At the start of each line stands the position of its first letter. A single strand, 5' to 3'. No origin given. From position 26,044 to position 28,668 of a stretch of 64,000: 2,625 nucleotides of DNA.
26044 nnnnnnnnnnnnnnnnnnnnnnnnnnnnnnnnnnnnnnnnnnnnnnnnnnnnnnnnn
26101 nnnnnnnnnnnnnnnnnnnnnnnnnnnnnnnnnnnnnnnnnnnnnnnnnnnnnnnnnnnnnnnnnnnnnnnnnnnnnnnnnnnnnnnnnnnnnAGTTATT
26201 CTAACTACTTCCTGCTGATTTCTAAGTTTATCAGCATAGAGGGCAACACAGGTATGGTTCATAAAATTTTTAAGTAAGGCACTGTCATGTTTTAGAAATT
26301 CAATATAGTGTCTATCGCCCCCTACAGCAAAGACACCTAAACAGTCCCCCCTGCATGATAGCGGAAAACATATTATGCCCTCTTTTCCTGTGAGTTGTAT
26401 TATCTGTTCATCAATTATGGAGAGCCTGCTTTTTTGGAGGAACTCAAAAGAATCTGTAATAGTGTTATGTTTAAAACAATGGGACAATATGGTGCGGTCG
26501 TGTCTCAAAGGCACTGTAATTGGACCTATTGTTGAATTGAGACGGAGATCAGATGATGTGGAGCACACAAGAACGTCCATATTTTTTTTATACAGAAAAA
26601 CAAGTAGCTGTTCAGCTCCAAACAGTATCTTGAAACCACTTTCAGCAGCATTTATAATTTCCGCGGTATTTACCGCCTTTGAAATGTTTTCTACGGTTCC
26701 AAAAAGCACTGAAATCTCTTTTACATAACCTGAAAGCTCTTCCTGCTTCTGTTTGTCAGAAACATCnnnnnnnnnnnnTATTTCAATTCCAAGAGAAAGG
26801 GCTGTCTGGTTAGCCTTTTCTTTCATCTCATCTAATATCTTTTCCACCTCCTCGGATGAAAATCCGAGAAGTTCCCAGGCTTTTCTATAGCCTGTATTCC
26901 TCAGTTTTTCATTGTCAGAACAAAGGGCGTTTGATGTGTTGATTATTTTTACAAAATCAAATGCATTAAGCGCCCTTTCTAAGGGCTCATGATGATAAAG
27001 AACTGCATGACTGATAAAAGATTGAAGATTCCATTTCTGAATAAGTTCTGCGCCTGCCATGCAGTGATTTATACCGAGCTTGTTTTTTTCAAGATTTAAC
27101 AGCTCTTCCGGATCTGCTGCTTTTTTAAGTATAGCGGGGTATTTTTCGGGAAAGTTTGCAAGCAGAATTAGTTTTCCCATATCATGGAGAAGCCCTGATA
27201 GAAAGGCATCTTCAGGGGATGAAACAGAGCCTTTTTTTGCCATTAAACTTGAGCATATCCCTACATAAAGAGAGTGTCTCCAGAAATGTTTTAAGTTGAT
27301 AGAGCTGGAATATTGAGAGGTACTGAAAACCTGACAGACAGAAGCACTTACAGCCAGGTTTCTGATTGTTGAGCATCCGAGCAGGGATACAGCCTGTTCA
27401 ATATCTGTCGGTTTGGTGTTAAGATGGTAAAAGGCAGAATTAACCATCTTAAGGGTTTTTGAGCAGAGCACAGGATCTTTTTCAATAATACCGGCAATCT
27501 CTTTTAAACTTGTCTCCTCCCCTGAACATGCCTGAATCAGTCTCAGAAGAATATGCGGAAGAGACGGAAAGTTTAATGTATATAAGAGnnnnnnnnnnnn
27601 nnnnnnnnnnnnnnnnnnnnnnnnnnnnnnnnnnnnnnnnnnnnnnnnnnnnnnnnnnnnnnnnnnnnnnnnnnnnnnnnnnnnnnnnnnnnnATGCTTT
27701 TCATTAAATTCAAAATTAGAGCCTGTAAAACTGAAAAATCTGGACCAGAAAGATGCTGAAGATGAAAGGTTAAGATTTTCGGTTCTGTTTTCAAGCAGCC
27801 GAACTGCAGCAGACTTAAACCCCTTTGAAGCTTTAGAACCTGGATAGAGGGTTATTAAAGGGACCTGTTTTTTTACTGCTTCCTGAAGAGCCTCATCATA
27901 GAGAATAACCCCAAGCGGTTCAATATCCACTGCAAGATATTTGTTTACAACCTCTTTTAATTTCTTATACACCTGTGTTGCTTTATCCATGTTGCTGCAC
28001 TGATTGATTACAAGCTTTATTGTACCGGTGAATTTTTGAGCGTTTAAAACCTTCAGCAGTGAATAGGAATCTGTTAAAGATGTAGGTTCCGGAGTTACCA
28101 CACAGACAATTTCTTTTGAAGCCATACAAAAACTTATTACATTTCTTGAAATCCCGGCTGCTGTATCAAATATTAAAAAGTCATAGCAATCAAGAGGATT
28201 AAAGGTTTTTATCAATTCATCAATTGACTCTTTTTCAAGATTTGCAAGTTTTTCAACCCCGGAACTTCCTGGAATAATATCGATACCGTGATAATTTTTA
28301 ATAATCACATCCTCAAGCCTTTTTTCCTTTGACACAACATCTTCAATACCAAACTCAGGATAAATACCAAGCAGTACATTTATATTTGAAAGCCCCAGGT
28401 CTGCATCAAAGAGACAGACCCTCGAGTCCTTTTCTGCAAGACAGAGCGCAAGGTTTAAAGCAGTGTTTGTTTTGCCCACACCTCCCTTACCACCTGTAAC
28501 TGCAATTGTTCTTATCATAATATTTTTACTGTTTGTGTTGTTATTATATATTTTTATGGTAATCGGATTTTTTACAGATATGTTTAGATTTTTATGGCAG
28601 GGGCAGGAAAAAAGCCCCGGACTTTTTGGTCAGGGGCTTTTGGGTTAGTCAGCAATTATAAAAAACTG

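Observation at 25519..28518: Unusual fusion of a MinD/ParA-type ATPase to an HDOD-GAF-histidine-kinase sensor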

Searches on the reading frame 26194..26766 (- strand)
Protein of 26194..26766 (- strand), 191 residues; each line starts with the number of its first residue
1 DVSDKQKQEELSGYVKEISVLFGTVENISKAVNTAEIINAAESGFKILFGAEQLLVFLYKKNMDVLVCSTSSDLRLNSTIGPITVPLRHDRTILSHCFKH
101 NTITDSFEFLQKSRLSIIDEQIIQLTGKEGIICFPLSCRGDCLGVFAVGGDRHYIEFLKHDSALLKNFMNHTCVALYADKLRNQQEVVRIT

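Call 38: search_solved_structures(query=A2, max_evalue=10)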
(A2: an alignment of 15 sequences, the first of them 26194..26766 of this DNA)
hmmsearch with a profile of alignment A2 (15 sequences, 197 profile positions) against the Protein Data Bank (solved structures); distinct sequences matched with E-value up to 10: 5.
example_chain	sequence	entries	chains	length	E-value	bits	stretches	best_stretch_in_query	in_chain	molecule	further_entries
3o5y_A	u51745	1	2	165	5.1e-07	32.5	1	36-185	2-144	Sensor protein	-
3oov_A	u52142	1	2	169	3.9e-05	26.4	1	35-182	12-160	Methyl-accepting chemotaxis protein, putative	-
2zmf_A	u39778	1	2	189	0.0019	20.8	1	136-188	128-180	cAMP and cAMP-inhibited cGMP 3',5'-cyclic phosphodiesterase 10A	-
3eea_A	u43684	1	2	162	0.063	15.9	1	130-182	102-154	GAF domain/HD domain protein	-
5w10_A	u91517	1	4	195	0.34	13.5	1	31-183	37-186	cGMP-specific phosphodiesterase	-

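Call 39: search_protein_families(library=pfam, alignment_id=A2, max_evalue=1)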
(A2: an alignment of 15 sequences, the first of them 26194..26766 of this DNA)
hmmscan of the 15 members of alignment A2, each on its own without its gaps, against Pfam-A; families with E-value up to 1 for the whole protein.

A. member 1, window:26194-26766:- (191 aa): 2 families
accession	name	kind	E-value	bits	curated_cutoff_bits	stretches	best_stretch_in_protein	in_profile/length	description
PF01590.32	GAF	-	0.037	15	22.4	1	125-176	84-133/133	GAF domain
PF11087.14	PRD1_DD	-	0.1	12.8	46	1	28-48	25-45/54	PRD1 phage membrane DNA delivery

B. families by the number of members that match (of 15 scanned): 11 families
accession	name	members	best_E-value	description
PF13185.12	GAF_2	12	1.4e-06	GAF domain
PF13492.12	GAF_3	11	2.2e-06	GAF domain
PF01590.32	GAF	11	1.3e-05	GAF domain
PF15444.11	TMEM247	3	0.029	Transmembrane protein 247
PF03266.21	NTPase_1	1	0.027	NTPase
PF21862.1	CiaD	1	0.059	CiaD-like protein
PF11087.14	PRD1_DD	1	0.1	PRD1 phage membrane DNA delivery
PF02743.24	dCache_1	1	0.14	Cache domain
PF19381.4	DUF5956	1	0.16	Family of unknown function (DUF5956)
PF08076.16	TetM_leader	1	0.22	Tetracycline resistance determinant leader peptide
PF17832.7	Pre-PUA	1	0.29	Pre-PUA-like domain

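Call 49: predict_structure(alignment_id=A2)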
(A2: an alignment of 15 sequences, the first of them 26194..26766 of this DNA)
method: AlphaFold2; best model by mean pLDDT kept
length: 191 residues; sequences in the alignment: 15
mean_pLDDT: 87.0   pTM: 0.82
mean pLDDT of the five models: 87.0, 86.2, 86.1, 84.5, 84.0
residues with pLDDT >= 90: 111; 70-90: 66; 50-70: 11; < 50: 3
segments of 3 or more residues with pLDDT < 50: 77-79
pLDDT, mean of each block of 10 residues (from residue 1): 75 84 91 92 91 90 90 53 84 93 90 86 91 94 94 90 86 94 86 74
secondary structure, 60 per line:
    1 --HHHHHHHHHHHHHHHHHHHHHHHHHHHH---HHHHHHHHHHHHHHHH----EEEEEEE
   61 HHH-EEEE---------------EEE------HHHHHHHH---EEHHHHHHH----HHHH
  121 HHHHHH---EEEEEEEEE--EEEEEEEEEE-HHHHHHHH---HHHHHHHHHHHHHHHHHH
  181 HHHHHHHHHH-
elements in order: H3-30 H34-49 E54-60 E65-68 E84-86 H93-100 H106-112 H117-126 E130-138 E141-150 H152-159 H163-190

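Call 54: fold_search(model_id=the predicted structure, library=pdb)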
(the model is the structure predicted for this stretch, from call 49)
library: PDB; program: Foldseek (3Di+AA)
matches with E <= 10: 919; with E <= 0.001: 211
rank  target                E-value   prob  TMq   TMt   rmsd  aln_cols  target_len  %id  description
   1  5w10_B                2.0e-08  1.00  0.70  0.77   3.4       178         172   18  Lcd1 GAF domain in complex with cAMP ligand (released 2017-06-28)
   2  5w10_A                2.9e-08  1.00  0.69  0.75   3.4       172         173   17  Lcd1 GAF domain in complex with cAMP ligand (released 2017-06-28)
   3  4mcw_A                3.1e-08  1.00  0.62  0.36   4.3       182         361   19  Crystal structure of a HD-GYP domain (a cyclic-di-GMP phosphodiesterase) containing a tri-nuclear metal centre (released 2014-02-19)
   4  5w10_D                5.5e-08  1.00  0.67  0.74   3.8       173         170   16  Lcd1 GAF domain in complex with cAMP ligand (released 2017-06-28)
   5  3oov_A                1.2e-07  1.00  0.62  0.70   4.0       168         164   15  Crystal structure of a methyl-accepting chemotaxis protein, residues 122 to 287 (released 2010-09-08)
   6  4mcw_B                1.2e-07  1.00  0.60  0.35   4.8       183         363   18  Crystal structure of a HD-GYP domain (a cyclic-di-GMP phosphodiesterase) containing a tri-nuclear metal centre (released 2014-02-19)
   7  5w10_C                2.0e-07  1.00  0.66  0.73   3.6       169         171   16  Lcd1 GAF domain in complex with cAMP ligand (released 2017-06-28)
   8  1ykd_A                3.0e-07  1.00  0.58  0.31   6.1       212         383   15  Crystal Structure of the Tandem GAF Domains from a Cyanobacterial Adenylyl Cyclase: Novel Modes of Ligand-Binding and  (released 2005-02-22)
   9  3ibj_A                6.1e-07  1.00  0.64  0.22   4.8       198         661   18  X-ray structure of PDE2A (released 2009-10-27)
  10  9cxg_B                7.3e-07  1.00  0.65  0.19   4.6       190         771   15  Structure of PDE6C in complex with inhibitory cone p gamma in the presence of cGMP (released 2024-12-18)
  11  8ugs_B                7.7e-07  1.00  0.60  0.17   4.9       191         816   15  Cryo-EM structure of bovine phosphodiesterase 6 bound to cGMP (released 2024-01-17)
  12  9cxh_B                8.7e-07  1.00  0.66  0.19   4.6       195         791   17  Structure of PDE6C in complex with the rod inhibitory p gamma subunit in the presence of cGMP (released 2024-12-18)
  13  3oov_B                9.2e-07  1.00  0.63  0.73   3.9       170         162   15  Crystal structure of a methyl-accepting chemotaxis protein, residues 122 to 287 (released 2010-09-08)
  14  1ykd_B                9.7e-07  1.00  0.57  0.32   6.1       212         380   15  Crystal Structure of the Tandem GAF Domains from a Cyanobacterial Adenylyl Cyclase: Novel Modes of Ligand-Binding and  (released 2005-02-22)
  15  9cxh_A                1.6e-06  1.00  0.63  0.18   5.0       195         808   18  Structure of PDE6C in complex with the rod inhibitory p gamma subunit in the presence of cGMP (released 2024-12-18)
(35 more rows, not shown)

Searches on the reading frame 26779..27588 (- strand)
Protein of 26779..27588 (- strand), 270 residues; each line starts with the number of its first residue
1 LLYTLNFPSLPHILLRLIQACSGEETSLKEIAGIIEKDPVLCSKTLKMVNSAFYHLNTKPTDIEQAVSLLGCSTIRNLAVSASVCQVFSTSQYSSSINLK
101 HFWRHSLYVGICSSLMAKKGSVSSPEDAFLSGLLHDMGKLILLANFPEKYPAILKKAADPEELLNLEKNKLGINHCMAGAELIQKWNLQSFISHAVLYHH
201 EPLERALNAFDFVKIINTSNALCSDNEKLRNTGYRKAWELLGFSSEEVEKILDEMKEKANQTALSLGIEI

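Call 48: search_solved_structures(query=window:26779-27588:-, max_evalue=0.001, show_alignments=2)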
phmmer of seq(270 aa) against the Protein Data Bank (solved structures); distinct sequences matched with E-value up to 0.001: 8.
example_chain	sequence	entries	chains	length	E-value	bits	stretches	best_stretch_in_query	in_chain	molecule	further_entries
3hc1_A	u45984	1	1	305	3.9e-24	89.1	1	7-202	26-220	uncharacterized HDOD domain protein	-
3m1t_A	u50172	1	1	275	1.1e-21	81.1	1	7-203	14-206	Putative phosphohydrolase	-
3p3q_A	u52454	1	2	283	3.5e-17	66.3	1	13-194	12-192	MmoQ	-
3ljx_A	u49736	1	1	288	6.8e-17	65.3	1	13-194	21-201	MmoQ Response regulator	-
9qzk_A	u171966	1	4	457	7.6e-15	58.6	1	3-234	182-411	HDOD domain-containing protein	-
3mem_A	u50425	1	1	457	1.4e-13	54.5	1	4-227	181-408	Putative signal transduction protein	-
3i7a_A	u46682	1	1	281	1.8e-13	54.1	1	5-153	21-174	Putative metal-dependent phosphohydrolase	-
1vqr_A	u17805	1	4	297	8.2e-09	38.9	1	8-201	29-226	hypothetical protein Cj0248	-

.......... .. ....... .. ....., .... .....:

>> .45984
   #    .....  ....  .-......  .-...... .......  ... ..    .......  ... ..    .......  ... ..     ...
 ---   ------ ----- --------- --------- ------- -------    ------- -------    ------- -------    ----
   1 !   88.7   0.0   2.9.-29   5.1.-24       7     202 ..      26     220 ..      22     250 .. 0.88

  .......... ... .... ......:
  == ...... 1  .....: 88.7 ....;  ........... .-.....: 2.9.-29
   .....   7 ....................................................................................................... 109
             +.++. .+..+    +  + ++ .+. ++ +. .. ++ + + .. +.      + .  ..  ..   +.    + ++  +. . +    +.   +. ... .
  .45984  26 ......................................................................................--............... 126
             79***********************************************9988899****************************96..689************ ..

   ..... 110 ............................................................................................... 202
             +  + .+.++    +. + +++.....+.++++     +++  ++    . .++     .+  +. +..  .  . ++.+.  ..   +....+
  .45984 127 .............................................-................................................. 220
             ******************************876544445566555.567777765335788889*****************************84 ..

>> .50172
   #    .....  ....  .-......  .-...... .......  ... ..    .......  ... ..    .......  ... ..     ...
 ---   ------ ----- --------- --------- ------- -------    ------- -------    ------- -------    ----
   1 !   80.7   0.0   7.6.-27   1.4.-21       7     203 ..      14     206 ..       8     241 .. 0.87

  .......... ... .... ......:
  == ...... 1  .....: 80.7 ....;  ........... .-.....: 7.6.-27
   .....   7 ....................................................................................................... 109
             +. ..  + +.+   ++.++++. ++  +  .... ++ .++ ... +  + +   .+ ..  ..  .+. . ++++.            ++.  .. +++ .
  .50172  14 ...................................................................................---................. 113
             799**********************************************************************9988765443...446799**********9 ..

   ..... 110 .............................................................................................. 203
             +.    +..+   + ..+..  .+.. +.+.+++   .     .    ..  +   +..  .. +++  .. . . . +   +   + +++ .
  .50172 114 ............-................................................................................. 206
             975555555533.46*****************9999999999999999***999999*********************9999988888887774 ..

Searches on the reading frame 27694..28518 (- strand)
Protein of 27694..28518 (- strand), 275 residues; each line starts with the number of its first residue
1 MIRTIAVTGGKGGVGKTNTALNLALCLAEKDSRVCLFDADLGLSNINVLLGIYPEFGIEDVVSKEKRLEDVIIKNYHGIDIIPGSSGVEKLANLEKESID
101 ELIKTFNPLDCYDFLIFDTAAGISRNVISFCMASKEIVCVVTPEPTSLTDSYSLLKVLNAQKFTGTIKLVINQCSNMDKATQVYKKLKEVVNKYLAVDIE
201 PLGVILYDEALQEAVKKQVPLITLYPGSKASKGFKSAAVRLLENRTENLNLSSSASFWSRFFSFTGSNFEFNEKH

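Call 12: search_solved_structures(query=window:27694-28518:-, max_evalue=0.00001, show_alignments=2)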
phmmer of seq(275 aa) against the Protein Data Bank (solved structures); distinct sequences matched with E-value up to 0.00001: 24.
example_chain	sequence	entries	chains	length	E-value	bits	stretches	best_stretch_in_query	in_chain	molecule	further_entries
5j1j_A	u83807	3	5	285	1.5e-55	191.8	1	2-240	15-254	Site-determining protein | Transcriptional antiactivator FleN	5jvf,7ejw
8pb9_A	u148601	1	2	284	1.9e-54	188.2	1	2-240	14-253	Antiactivator FleN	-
8p53_A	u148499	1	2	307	2.5e-54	187.8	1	2-240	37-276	Antiactivator FleN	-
4rz2_A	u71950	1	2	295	3e-44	154.8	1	3-252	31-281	Site-determining protein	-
4rz3_A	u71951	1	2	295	3.9e-43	151.1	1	3-252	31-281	Site-determining protein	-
1g3q_A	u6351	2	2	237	3.6e-25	92.2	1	3-238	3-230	CELL DIVISION INHIBITOR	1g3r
1ion_A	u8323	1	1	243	1.5e-23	86.9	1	1-238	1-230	PROBABLE CELL DIVISION INHIBITOR MIND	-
1hyq_A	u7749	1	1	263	2.1e-23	86.4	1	1-234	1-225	CELL DIVISION INHIBITOR (MIND-1)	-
4v03_A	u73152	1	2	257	3.6e-18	69.3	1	2-222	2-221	SITE-DETERMINING PROTEIN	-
4v02_A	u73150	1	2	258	4.8e-17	65.6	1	2-222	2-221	SITE-DETERMINING PROTEIN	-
6riq_C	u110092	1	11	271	7.2e-16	61.8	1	2-247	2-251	Site-determining protein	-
3q9l_A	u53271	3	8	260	2e-15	60.3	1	1-161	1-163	Septum site-determining protein minD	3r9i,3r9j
3ea0_A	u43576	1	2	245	6.8e-11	45.5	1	6-232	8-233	ATPase, ParA family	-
3vx3_A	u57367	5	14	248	1.4e-10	44.5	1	3-191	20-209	ATPase involved in chromosome partitioning, ParA/MinD family, Mrp homolog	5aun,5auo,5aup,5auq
7dut_A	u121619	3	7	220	3.4e-09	39.9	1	5-172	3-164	SOJ protein (Soj)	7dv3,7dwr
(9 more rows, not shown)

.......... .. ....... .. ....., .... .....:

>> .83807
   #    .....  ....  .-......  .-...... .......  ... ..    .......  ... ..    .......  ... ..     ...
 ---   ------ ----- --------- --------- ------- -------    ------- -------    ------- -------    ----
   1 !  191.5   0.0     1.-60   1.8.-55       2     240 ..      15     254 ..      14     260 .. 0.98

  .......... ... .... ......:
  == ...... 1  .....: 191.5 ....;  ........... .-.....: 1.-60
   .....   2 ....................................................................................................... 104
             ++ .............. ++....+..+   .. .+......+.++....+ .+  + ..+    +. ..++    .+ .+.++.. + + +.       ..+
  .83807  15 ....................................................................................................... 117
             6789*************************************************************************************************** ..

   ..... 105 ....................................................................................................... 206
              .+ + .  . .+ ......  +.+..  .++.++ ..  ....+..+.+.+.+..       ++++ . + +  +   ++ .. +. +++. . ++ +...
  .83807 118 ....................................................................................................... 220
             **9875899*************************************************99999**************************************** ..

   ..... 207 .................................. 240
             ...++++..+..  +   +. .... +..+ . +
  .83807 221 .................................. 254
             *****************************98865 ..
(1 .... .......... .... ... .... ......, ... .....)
